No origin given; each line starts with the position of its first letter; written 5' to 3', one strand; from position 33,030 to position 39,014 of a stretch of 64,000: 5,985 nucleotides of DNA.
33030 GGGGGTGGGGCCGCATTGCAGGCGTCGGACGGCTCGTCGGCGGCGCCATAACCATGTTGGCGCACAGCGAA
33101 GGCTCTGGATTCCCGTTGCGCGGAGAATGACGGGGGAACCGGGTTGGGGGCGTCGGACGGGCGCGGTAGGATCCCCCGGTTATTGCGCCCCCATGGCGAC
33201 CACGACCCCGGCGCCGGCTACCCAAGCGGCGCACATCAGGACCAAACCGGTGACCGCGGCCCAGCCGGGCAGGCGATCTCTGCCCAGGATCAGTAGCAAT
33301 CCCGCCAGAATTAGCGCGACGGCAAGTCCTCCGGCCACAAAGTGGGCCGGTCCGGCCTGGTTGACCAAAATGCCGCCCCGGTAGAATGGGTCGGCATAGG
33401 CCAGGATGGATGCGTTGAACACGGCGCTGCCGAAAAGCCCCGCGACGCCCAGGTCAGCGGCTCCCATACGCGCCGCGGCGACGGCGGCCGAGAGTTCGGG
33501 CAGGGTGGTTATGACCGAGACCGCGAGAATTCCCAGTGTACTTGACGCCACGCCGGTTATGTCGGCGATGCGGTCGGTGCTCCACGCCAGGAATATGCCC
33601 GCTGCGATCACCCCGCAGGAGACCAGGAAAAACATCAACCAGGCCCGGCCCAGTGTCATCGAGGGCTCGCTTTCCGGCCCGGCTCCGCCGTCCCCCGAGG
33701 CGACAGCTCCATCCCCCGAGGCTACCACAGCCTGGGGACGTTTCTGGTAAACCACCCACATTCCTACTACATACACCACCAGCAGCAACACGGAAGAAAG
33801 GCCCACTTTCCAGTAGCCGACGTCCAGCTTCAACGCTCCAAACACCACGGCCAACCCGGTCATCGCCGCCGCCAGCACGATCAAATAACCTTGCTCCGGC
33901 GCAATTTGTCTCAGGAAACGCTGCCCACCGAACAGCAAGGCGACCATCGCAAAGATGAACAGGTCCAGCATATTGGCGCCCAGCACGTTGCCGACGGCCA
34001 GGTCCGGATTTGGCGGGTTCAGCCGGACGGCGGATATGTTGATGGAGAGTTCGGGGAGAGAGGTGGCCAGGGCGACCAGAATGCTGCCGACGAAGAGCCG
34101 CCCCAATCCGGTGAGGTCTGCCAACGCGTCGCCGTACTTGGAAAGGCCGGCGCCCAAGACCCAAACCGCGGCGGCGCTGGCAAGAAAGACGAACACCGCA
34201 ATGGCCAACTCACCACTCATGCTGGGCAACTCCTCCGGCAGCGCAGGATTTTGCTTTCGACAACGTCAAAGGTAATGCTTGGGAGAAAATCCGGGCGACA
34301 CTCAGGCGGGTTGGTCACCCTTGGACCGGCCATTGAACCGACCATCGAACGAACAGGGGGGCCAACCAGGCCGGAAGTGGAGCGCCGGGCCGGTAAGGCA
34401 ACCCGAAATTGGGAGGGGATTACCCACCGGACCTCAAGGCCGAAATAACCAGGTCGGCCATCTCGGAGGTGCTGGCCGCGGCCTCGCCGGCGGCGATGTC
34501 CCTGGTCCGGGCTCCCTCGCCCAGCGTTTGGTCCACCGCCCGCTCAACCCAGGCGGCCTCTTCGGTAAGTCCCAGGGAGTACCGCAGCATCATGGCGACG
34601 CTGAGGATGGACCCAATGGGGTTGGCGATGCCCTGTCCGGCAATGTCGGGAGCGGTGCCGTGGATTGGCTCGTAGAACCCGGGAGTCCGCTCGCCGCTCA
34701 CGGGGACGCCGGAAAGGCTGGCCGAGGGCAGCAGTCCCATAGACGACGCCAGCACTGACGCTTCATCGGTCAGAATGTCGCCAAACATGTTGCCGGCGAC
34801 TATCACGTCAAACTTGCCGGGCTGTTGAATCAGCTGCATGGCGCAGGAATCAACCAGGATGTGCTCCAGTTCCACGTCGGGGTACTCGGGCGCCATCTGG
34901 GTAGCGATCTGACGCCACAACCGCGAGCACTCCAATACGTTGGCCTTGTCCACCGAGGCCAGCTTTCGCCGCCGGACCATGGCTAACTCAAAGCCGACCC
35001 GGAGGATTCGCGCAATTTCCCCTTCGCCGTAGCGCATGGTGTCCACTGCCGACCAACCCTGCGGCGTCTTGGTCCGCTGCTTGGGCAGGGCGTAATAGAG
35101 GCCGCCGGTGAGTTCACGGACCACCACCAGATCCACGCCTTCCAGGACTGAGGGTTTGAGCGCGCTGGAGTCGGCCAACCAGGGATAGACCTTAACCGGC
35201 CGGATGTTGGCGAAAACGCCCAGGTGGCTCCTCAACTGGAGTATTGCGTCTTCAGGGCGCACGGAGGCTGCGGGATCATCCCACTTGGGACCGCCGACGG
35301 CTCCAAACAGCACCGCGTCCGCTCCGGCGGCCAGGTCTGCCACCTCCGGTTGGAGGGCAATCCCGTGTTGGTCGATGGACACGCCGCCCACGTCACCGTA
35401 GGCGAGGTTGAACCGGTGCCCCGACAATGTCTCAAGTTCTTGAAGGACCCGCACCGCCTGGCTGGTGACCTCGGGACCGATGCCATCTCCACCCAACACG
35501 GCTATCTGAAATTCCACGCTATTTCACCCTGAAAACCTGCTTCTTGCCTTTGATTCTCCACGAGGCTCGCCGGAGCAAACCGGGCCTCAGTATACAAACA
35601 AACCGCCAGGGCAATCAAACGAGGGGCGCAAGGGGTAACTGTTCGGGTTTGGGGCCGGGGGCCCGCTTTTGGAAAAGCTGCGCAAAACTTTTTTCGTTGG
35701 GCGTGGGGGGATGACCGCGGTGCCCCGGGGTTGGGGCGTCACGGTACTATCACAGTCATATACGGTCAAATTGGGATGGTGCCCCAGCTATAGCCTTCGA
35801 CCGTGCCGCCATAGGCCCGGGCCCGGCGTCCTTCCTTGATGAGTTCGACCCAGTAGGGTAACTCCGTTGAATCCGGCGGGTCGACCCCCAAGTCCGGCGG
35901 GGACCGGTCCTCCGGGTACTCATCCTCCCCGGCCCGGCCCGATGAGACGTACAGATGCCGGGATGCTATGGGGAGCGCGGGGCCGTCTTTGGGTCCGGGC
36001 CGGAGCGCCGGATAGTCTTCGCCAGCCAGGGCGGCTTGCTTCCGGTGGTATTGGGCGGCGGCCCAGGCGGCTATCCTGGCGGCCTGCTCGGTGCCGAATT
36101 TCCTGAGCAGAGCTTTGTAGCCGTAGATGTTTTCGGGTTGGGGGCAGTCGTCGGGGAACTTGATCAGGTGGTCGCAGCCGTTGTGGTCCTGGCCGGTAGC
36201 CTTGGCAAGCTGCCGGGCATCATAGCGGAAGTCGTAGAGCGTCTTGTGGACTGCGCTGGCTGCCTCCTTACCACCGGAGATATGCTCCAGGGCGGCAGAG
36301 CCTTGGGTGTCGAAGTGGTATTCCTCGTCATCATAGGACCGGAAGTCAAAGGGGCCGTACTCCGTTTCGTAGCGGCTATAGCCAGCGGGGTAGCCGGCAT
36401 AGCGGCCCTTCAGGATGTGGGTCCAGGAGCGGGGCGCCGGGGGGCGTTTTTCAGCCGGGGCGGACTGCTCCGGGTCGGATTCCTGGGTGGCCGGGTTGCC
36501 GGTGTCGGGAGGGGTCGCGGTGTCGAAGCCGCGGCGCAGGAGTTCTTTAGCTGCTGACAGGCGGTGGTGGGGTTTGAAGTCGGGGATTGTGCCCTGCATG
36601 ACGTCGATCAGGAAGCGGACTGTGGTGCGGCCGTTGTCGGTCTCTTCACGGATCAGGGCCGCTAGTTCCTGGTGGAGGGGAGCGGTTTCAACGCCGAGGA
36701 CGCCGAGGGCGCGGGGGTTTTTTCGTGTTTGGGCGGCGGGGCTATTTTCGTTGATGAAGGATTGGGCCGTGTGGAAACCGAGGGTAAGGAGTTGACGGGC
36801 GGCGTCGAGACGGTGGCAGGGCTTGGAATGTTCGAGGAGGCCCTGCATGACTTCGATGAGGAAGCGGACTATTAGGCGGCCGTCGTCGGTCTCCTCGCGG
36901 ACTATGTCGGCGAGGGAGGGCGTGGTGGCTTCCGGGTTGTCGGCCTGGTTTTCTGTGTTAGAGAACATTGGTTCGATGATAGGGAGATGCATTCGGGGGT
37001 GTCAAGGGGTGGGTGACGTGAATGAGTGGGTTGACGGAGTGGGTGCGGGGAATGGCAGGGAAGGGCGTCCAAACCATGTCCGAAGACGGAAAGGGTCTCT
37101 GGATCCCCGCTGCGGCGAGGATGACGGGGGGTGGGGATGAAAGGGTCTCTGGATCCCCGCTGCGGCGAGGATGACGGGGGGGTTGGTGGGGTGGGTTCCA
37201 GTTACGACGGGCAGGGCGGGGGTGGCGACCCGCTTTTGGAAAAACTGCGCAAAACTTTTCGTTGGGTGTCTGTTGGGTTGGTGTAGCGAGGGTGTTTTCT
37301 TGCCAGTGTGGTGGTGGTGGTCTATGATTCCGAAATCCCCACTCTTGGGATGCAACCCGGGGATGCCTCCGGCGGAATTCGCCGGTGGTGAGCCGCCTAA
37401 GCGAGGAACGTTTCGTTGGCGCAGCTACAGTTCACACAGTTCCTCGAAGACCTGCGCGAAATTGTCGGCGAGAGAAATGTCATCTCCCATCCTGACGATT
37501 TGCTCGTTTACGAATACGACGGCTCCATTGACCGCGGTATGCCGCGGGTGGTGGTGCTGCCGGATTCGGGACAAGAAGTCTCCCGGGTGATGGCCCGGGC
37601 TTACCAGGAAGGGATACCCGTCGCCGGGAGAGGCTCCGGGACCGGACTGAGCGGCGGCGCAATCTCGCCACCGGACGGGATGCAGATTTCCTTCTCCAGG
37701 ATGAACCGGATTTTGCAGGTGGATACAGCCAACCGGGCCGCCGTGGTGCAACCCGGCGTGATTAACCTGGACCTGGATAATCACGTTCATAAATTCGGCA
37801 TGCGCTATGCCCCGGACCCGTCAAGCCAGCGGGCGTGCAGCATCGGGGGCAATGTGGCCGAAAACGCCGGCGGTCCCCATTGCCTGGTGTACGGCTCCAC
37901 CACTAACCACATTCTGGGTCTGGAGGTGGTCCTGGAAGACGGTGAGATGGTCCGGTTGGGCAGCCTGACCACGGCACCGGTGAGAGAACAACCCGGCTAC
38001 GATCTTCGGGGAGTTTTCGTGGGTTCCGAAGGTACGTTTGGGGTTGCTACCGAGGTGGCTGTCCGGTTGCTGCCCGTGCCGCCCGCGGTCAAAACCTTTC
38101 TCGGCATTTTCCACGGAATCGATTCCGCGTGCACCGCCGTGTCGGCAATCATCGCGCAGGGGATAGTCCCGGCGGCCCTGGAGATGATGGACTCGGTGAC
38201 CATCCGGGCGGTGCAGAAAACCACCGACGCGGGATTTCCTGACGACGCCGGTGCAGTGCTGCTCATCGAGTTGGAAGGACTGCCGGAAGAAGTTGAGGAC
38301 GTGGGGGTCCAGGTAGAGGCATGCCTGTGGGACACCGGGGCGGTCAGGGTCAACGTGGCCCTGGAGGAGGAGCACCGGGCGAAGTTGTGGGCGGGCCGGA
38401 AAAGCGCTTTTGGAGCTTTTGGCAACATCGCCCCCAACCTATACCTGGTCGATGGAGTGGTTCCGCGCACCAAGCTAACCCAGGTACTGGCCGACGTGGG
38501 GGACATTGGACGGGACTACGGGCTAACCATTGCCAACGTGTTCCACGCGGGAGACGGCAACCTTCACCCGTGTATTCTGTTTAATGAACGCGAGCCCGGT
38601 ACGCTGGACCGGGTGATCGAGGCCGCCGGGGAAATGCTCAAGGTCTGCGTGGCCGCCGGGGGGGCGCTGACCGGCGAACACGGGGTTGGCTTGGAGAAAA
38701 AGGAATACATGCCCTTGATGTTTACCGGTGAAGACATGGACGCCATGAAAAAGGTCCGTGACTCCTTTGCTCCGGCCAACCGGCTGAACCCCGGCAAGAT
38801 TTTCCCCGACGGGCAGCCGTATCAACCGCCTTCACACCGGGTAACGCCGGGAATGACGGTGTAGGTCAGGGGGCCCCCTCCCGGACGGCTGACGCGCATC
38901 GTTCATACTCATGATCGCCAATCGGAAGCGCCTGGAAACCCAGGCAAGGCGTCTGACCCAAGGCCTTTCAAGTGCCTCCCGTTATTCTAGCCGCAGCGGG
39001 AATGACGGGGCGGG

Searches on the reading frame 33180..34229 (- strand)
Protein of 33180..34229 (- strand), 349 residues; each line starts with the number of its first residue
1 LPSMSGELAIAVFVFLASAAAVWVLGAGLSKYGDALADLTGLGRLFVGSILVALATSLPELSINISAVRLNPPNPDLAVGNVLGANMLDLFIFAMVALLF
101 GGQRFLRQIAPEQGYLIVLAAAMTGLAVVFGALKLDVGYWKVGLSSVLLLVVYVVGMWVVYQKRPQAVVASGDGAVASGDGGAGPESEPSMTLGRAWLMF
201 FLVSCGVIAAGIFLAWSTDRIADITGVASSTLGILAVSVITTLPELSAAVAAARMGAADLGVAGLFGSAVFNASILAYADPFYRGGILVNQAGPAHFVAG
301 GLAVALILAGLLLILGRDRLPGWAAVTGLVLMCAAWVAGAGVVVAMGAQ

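Call 33: search_protein_families(library=pfam, proteins=[window:33180-34229:-], max_evalue=0.001)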
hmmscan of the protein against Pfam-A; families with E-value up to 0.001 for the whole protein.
window:33180-34229:- (349 aa): 1 family
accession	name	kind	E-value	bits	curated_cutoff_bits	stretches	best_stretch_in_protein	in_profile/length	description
PF01699.29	Na_Ca_ex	-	2.6e-26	92.8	24.9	2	11-158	2-150/151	Sodium/calcium exchanger protein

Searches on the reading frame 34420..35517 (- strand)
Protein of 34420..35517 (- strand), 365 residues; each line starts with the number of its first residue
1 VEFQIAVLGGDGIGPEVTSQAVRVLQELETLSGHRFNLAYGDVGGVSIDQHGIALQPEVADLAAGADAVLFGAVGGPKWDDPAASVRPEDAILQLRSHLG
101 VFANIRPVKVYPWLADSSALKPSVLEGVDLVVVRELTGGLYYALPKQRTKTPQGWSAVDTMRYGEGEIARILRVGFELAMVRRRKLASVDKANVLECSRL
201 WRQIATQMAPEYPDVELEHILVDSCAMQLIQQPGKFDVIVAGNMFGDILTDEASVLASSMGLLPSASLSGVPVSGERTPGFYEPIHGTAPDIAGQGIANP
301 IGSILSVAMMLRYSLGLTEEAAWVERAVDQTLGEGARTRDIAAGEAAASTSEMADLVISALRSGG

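Call 33: search_protein_families(library=pfam, proteins=[window:34420-35517:-], max_evalue=0.001)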
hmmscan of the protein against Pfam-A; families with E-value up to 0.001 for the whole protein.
window:34420-35517:- (365 aa): 1 family
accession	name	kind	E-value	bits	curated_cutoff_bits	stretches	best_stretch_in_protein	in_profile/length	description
PF00180.25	Iso_dh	-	4.3e-126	421.3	27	1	4-357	1-348/348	Isocitrate/isopropylmalate dehydrogenase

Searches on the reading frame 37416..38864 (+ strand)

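Call 33: search_protein_families(library=pfam, proteins=[window:37416-38864:+], max_evalue=0.001)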
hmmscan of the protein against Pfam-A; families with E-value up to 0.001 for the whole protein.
window:37416-38864:+ (482 aa): 2 families
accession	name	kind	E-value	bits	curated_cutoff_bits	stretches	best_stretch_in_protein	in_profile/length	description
PF02913.24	FAD-oxidase_C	-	6.1e-63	213.3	21.2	1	223-462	3-248/248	FAD linked oxidases, C-terminal domain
PF01565.28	FAD_binding_4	-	1.1e-39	135.7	26.4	1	43-182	1-139/139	FAD binding domain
